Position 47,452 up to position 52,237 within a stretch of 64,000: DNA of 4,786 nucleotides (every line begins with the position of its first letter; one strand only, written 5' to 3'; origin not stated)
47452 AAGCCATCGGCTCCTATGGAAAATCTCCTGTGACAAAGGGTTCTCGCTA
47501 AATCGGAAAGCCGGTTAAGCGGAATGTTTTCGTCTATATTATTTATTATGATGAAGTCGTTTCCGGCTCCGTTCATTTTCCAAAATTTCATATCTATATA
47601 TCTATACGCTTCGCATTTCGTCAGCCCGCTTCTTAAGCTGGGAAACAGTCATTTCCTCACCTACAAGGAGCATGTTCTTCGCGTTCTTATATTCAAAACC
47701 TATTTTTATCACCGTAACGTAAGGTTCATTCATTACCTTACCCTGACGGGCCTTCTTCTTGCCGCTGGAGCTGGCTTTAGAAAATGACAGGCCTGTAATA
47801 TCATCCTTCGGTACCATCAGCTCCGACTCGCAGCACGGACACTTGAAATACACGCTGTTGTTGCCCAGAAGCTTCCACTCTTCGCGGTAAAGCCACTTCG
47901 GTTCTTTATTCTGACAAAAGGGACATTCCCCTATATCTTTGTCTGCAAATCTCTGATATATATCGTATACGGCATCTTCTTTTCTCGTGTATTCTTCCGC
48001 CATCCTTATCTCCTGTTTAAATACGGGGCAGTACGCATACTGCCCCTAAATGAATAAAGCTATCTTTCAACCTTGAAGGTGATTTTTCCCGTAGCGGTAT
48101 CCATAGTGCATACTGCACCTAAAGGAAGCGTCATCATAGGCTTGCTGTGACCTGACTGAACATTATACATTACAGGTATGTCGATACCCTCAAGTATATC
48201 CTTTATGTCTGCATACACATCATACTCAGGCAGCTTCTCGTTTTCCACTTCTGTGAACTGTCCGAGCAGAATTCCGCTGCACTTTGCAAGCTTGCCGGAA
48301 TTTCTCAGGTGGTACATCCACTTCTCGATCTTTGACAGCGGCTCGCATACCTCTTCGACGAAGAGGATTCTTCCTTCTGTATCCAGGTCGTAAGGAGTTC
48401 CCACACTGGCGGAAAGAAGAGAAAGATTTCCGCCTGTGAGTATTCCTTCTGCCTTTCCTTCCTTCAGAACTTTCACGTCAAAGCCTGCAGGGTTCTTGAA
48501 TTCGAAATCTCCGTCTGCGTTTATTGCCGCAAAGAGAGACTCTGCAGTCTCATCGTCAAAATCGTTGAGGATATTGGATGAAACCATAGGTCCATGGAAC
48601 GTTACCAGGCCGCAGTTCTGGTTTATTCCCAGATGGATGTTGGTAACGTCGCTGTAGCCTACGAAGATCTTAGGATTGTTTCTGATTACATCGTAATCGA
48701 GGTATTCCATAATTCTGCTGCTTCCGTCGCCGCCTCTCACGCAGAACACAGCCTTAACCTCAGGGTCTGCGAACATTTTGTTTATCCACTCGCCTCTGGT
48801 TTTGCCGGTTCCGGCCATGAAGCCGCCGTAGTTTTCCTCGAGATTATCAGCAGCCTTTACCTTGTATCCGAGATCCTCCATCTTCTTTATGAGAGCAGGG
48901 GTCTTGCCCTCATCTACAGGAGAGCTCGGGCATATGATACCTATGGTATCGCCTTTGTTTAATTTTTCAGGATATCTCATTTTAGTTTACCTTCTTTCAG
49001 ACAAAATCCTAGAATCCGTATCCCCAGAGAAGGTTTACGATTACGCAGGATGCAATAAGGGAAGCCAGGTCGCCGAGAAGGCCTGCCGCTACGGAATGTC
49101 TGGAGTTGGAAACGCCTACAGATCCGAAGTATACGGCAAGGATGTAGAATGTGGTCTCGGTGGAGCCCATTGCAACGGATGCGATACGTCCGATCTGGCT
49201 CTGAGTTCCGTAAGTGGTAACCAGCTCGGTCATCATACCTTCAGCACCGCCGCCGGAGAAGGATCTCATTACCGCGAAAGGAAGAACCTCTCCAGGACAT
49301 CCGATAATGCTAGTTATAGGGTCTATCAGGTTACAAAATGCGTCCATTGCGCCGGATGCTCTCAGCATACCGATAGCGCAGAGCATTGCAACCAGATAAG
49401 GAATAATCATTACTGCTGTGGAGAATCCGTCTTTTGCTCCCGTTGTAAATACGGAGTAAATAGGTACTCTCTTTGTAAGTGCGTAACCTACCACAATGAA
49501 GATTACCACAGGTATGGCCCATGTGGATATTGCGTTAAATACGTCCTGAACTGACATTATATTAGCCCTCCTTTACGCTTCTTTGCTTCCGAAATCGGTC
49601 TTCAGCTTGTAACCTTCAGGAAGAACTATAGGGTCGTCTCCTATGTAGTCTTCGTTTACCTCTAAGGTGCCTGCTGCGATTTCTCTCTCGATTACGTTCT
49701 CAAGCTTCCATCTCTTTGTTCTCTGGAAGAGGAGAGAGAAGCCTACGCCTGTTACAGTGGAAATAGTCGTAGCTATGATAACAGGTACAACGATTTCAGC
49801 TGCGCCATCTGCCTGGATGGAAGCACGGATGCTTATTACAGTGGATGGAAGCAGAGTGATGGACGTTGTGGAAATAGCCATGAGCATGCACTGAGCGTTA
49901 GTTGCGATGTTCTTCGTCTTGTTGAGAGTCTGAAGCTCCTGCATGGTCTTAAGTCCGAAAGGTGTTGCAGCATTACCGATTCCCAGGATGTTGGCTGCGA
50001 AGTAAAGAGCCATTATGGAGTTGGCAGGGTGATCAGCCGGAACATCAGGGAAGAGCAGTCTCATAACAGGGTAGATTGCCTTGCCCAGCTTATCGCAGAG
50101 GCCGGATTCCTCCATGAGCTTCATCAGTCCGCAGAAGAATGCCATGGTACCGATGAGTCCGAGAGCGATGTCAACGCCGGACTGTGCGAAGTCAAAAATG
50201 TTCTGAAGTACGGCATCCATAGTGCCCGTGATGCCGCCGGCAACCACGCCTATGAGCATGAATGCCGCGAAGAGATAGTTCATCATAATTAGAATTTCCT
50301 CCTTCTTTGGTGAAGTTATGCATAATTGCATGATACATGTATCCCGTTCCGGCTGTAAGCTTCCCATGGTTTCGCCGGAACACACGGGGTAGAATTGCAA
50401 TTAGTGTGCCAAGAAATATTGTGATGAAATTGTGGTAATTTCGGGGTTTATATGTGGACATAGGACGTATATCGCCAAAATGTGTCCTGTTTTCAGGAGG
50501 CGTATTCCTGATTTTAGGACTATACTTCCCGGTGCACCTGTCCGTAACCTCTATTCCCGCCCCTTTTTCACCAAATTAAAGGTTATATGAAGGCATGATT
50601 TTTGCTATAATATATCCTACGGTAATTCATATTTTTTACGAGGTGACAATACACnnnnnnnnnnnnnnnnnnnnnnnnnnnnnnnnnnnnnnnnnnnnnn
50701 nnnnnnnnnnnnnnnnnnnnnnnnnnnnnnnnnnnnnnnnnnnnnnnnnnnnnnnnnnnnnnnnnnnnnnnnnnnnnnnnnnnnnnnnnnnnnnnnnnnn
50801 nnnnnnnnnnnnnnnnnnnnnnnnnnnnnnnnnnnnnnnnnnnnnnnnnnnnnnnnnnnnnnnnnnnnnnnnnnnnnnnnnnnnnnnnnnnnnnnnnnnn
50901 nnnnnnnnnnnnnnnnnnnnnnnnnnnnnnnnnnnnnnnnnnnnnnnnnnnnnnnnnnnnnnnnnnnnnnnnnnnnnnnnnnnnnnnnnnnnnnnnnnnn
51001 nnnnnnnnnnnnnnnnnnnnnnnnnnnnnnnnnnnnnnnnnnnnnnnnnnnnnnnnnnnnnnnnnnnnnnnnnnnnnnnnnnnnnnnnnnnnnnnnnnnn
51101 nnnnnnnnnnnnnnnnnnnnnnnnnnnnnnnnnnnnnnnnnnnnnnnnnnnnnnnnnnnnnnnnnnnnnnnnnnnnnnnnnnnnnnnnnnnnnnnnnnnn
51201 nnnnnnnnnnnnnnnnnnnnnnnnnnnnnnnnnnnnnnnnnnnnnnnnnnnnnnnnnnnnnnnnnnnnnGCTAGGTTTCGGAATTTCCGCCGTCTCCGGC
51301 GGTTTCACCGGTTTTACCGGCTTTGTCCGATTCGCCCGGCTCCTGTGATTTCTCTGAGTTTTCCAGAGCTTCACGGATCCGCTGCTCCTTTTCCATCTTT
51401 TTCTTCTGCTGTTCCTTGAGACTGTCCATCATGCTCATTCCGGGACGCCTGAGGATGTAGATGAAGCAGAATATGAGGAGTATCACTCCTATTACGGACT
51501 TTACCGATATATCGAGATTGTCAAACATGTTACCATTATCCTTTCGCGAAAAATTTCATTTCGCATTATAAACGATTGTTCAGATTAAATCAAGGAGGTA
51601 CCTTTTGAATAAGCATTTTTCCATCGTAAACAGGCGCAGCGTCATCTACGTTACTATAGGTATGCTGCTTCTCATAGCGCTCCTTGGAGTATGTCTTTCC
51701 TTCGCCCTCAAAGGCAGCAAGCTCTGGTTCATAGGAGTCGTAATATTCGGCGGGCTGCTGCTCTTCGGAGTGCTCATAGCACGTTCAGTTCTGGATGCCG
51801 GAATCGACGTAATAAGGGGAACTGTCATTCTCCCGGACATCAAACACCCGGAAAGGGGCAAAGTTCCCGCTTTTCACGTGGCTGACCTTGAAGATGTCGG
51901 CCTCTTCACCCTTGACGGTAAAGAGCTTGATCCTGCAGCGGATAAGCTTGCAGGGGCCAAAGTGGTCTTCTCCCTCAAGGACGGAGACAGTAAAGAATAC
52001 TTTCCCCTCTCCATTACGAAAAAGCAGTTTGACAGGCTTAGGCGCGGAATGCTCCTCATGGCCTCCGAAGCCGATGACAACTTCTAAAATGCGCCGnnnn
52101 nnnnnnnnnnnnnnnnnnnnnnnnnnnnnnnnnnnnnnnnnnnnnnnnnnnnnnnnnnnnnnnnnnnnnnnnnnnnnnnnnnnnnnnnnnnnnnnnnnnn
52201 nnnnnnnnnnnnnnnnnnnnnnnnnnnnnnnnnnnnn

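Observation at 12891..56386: Three sigma54 activators and four exact -24/-12 promoters in one 44-kb stretch: a candidate cell-wall-peptide / D-amino-acid sigma54 regulon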

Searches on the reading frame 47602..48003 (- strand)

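Call 5: search_protein_families(library=pfam, proteins=[window:47602-48003:-])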
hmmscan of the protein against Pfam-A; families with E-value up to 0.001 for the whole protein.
window:47602-48003:- (133 aa): 0 families

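Call 46: search_protein_families(library=pfam, max_evalue=1, proteins=[window:47602-48003:-])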
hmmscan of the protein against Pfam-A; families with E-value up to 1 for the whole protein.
window:47602-48003:- (133 aa): 4 families
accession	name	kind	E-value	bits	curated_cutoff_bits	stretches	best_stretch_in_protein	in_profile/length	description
PF01214.23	CK_II_beta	-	0.052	13.8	27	1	5-67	78-139/182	Casein kinase II regulatory subunit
PF14612.12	Ino80_Iec3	-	0.12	12.9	27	0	99-128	10-39/70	IEC3 subunit of the Ino80 complex, chromatin re-modelling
PF23548.1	Zn_ribbon_FGT1_2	-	0.18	11.9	27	1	53-65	21-33/35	FORGETTER1 second zinc ribbon domain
PF14354.12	Lar_restr_allev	-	0.27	11.9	28.6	1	23-61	2-34/58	Restriction alleviation protein Lar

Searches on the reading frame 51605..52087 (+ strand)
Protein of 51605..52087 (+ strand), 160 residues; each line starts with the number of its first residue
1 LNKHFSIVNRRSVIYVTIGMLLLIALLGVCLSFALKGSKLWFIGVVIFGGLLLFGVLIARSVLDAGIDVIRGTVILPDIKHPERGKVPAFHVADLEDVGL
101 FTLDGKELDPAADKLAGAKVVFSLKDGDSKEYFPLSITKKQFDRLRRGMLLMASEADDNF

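Call 6: search_protein_families(library=pfam, proteins=[window:51605-52087:+])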
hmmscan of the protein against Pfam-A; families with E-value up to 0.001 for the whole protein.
window:51605-52087:+ (160 aa): 0 families

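Call 46: search_protein_families(library=pfam, max_evalue=1, proteins=[window:51605-52087:+])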
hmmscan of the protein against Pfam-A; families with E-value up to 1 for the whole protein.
window:51605-52087:+ (160 aa): 1 family
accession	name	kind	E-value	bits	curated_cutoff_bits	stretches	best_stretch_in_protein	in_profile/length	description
PF00487.30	FA_desaturase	-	0.91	9.7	29.7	0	10-54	131-177/253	Fatty acid desaturase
